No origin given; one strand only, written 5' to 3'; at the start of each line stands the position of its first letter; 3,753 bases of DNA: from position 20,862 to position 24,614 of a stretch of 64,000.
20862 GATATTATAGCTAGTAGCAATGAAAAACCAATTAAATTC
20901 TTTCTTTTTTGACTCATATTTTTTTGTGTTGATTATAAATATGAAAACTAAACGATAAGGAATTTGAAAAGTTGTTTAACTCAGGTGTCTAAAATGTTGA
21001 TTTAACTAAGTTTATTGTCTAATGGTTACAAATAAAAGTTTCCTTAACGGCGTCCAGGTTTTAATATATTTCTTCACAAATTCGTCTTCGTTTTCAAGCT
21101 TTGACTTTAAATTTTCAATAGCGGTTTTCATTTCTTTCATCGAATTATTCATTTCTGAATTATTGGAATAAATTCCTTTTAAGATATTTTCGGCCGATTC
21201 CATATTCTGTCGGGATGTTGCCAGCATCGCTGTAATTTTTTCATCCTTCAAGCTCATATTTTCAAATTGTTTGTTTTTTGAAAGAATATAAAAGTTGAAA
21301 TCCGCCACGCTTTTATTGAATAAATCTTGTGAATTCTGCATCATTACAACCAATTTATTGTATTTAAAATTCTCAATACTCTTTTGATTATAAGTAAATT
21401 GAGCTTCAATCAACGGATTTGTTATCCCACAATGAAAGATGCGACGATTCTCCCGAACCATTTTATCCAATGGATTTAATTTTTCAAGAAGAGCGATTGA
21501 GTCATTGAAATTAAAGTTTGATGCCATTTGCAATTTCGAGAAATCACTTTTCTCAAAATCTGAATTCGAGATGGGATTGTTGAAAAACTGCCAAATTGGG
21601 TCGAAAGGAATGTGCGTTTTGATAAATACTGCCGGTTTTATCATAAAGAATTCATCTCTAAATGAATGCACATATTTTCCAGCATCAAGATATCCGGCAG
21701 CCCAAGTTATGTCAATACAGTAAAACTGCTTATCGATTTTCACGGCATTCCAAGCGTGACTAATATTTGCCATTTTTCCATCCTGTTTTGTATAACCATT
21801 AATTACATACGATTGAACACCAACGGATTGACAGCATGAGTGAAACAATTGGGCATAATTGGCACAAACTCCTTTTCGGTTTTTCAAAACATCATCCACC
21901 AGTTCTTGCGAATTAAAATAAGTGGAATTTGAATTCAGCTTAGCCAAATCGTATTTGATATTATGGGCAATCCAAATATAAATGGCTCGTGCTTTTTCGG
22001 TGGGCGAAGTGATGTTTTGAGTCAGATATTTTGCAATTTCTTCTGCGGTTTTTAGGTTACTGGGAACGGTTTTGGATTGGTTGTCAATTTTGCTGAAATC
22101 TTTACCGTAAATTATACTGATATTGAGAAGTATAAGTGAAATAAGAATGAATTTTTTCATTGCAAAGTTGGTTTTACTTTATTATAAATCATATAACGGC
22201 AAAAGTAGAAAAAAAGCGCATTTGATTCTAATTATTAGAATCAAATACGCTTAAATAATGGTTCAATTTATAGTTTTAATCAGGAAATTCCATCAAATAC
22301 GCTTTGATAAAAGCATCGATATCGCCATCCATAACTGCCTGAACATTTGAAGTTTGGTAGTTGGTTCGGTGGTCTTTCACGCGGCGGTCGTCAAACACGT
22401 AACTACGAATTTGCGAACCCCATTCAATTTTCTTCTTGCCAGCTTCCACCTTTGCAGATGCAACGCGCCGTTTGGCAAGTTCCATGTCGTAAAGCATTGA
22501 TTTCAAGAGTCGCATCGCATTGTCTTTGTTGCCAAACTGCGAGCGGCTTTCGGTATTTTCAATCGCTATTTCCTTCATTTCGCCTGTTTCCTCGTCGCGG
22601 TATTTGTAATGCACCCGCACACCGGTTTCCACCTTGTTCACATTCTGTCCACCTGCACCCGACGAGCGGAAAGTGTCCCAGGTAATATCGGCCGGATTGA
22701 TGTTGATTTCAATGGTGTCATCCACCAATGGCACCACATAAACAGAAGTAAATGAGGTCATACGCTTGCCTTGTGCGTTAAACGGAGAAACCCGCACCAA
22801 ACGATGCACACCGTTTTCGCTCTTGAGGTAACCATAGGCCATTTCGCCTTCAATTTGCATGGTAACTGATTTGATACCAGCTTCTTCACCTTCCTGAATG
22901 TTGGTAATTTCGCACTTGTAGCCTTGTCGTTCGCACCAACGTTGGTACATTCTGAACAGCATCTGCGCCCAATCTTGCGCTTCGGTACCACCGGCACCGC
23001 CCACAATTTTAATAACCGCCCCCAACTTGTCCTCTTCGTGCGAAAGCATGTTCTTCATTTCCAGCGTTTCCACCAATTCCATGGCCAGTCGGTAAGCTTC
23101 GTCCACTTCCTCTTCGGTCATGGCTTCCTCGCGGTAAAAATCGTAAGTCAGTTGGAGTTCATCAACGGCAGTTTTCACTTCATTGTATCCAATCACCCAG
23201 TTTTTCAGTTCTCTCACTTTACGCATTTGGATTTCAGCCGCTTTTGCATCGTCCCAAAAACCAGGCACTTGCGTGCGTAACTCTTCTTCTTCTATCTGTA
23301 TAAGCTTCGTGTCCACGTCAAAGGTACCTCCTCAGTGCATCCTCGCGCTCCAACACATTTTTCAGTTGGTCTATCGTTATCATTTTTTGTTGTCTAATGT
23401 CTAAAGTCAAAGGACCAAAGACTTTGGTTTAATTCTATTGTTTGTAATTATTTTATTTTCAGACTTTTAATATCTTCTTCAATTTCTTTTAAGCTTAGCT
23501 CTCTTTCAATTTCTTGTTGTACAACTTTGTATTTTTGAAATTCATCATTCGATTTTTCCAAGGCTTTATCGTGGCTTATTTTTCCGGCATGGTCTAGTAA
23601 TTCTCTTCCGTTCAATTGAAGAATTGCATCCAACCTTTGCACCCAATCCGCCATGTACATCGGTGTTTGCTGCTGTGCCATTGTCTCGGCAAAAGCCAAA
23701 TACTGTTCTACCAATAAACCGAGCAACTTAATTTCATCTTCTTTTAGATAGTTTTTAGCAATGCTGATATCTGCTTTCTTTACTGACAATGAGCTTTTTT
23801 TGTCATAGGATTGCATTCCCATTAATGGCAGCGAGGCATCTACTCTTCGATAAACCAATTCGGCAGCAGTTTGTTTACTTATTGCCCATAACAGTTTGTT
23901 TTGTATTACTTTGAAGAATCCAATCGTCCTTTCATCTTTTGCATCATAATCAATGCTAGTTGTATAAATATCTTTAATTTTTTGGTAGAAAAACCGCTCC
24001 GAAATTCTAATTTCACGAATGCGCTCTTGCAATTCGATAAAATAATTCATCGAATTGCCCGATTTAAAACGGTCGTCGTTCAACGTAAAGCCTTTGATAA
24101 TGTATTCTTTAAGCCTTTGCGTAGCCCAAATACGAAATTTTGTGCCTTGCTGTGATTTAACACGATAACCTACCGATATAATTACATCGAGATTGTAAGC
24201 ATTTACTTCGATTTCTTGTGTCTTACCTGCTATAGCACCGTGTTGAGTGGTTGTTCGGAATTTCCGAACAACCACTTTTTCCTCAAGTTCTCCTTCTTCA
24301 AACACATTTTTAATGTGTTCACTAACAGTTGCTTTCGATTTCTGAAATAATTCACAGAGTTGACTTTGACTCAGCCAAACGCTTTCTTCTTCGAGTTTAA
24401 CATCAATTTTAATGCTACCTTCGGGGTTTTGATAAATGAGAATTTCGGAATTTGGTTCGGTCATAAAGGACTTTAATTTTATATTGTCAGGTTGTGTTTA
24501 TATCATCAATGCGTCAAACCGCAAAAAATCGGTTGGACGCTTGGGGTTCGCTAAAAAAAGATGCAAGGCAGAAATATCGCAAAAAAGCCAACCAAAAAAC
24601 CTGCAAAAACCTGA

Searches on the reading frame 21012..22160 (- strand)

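Call 49: search_protein_families(library=pfam, proteins=[window:21012-22160:-], max_evalue=0.001)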
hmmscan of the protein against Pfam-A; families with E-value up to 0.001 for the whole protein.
window:21012-22160:- (382 aa): 3 families
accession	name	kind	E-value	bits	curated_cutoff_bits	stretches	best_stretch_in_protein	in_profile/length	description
PF01841.26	Transglut_core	-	3e-20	73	23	1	41-147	2-104/108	Transglutaminase-like superfamily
PF04473.18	DUF553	-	9.3e-14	51.5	20.5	1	39-175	3-135/140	Transglutaminase-like domain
PF00797.23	Acetyltransf_2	-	0.00077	19.7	22.8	0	82-153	31-106/240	N-acetyltransferase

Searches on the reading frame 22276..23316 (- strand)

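Call 49: search_protein_families(library=pfam, proteins=[window:22276-23316:-], max_evalue=0.001)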
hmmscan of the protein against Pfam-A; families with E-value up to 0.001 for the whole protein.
window:22276-23316:- (346 aa): 2 families
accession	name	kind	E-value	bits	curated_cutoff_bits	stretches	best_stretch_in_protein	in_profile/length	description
PF03462.23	PCRF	-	1.7e-52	178.5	24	1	8-192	5-194/194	PCRF domain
PF00472.26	RF-1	-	1e-31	109.7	35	1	201-317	2-116/116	RF-1 domain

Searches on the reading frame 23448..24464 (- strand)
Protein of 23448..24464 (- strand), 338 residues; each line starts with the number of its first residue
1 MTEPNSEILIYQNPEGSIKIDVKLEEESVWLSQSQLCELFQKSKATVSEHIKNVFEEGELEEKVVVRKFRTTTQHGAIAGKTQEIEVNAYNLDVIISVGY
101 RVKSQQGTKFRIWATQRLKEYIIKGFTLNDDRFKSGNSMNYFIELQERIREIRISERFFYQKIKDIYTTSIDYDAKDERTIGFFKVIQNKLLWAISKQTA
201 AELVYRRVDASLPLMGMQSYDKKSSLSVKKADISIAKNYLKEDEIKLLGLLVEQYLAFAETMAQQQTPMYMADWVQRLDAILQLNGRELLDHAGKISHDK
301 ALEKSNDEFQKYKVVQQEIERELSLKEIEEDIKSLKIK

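Call 49: search_protein_families(library=pfam, proteins=[window:23448-24464:-], max_evalue=0.001)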
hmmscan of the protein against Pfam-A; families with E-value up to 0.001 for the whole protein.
window:23448-24464:- (338 aa): 1 family
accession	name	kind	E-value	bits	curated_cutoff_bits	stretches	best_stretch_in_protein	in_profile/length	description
PF13310.11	Virulence_RhuM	-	4.6e-98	328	33.7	1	65-317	2-249/252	Virulence protein RhuM family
